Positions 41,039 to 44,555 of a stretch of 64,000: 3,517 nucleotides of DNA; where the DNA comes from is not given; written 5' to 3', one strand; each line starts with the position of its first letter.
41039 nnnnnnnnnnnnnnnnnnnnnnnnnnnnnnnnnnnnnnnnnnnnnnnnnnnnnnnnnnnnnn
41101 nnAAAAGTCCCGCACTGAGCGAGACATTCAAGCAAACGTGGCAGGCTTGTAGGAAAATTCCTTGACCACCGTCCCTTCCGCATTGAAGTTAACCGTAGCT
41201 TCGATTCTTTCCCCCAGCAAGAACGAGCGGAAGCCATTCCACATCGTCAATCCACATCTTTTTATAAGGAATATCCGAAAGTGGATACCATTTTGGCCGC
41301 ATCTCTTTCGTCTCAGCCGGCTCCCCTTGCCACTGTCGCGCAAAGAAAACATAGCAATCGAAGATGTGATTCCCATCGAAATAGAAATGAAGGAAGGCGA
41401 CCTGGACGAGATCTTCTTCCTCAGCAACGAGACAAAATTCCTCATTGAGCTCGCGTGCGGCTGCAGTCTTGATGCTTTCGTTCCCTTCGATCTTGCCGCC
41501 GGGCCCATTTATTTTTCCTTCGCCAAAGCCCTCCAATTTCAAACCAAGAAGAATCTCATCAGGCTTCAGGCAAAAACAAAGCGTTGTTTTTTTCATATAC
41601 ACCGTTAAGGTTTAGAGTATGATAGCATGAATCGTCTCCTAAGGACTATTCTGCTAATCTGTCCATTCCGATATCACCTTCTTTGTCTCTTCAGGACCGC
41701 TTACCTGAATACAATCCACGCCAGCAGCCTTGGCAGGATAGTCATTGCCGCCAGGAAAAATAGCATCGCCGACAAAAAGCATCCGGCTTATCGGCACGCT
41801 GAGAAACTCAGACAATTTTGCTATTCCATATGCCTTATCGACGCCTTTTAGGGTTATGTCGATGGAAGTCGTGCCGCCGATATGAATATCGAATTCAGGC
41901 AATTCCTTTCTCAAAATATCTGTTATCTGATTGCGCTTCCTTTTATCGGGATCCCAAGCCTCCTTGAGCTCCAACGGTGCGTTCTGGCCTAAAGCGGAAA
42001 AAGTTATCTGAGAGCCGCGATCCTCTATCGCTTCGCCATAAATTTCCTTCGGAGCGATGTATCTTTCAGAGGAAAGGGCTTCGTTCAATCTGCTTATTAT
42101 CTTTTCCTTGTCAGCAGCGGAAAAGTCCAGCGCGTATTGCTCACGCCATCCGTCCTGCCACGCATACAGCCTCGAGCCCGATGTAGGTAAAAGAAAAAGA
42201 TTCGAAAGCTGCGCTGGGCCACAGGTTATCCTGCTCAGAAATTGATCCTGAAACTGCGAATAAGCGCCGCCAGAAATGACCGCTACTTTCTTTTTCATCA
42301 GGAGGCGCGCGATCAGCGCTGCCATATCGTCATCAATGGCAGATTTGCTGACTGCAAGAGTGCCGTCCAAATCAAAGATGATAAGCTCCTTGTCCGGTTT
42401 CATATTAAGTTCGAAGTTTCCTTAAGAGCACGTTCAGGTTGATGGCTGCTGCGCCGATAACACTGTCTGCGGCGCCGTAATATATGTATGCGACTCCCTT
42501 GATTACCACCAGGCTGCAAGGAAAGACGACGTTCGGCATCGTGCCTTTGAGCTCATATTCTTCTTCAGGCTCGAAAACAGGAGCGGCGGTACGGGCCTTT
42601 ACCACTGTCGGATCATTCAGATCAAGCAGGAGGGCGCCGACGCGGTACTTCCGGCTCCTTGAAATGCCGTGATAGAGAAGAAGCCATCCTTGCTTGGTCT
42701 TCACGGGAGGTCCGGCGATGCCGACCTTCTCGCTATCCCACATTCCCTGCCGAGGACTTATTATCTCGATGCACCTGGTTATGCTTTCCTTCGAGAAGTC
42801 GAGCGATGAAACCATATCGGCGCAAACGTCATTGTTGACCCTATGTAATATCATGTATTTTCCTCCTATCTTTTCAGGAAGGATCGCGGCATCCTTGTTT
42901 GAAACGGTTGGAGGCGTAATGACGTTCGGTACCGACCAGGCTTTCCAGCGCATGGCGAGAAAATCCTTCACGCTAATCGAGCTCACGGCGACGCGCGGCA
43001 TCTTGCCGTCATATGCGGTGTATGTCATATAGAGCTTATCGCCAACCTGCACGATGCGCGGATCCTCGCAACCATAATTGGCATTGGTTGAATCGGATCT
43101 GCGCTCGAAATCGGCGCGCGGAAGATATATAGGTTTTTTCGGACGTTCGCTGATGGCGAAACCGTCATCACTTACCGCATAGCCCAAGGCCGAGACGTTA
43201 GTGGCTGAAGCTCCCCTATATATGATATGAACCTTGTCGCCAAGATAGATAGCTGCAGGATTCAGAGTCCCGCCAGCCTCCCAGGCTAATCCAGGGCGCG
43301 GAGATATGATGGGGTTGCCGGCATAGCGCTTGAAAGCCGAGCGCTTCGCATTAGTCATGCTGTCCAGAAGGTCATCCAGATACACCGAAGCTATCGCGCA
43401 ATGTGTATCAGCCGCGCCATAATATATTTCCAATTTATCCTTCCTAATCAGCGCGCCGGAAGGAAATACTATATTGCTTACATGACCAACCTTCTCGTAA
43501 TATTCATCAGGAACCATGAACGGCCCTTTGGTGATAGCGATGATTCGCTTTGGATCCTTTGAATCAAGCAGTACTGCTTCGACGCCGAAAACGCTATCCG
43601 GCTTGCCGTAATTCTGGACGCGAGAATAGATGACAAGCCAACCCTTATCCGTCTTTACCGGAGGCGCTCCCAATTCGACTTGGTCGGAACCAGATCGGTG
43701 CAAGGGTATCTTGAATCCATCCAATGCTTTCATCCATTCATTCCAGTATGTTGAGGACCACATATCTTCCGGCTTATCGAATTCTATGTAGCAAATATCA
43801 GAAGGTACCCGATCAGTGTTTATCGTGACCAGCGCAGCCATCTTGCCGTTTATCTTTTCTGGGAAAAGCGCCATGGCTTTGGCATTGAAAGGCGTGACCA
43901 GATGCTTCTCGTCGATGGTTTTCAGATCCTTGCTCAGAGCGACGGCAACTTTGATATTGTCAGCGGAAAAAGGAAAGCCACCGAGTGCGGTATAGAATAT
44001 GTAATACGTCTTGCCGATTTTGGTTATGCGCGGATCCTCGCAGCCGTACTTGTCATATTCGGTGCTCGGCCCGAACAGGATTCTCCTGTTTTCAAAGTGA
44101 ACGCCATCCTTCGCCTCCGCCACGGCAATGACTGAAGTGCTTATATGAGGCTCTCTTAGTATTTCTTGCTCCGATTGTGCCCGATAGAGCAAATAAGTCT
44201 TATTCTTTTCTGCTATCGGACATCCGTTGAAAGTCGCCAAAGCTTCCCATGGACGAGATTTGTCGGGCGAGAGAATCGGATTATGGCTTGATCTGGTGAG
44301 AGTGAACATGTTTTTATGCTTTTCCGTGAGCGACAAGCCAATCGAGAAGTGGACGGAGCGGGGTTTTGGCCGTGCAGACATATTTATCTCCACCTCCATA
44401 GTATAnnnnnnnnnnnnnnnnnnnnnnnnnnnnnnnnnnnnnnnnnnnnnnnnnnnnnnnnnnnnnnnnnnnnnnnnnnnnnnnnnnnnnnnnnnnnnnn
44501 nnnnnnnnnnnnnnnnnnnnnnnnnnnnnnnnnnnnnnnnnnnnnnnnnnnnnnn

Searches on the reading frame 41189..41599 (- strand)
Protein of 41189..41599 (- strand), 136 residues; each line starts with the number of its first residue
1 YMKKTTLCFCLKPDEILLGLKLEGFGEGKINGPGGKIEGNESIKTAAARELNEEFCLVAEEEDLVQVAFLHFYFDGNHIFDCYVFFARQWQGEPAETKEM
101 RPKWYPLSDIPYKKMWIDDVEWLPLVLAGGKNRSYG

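Call 22: search_protein_families(library=pfam, proteins=[window:41189-41599:-], max_evalue=0.01)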
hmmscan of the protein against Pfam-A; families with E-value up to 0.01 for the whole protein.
window:41189-41599:- (136 aa): 1 family
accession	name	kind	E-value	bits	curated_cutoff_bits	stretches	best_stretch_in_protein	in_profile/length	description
PF00293.34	NUDIX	-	1.1e-12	48.6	21.1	1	9-125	9-133/134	NUDIX domain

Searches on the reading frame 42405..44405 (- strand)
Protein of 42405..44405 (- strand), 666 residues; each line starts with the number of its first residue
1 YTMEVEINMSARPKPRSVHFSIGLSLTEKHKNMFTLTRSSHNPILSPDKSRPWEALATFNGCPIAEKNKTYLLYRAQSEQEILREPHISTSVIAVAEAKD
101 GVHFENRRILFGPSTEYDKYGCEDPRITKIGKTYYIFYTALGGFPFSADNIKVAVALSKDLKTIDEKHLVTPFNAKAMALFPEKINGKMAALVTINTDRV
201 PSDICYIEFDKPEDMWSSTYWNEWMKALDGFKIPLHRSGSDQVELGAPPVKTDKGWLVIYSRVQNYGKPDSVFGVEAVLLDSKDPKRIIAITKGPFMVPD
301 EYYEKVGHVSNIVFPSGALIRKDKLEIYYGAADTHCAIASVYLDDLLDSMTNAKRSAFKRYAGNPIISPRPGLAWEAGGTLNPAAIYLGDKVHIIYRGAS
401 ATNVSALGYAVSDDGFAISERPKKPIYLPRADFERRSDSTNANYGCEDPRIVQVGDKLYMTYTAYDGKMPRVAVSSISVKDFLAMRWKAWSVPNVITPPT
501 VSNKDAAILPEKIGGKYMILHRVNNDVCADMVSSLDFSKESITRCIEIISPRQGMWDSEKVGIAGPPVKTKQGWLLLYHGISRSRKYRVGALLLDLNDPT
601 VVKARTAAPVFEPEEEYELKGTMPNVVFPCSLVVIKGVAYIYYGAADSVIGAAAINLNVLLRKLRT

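Call 22: search_protein_families(library=pfam, proteins=[window:42405-44405:-], max_evalue=0.01)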
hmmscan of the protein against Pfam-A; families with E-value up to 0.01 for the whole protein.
window:42405-44405:- (666 aa): 1 family
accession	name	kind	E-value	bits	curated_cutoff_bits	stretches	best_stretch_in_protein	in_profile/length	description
PF04041.19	Glyco_hydro_130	-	9.6e-104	347.2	26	2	381-660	36-314/320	beta-1,4-mannooligosaccharide phosphorylase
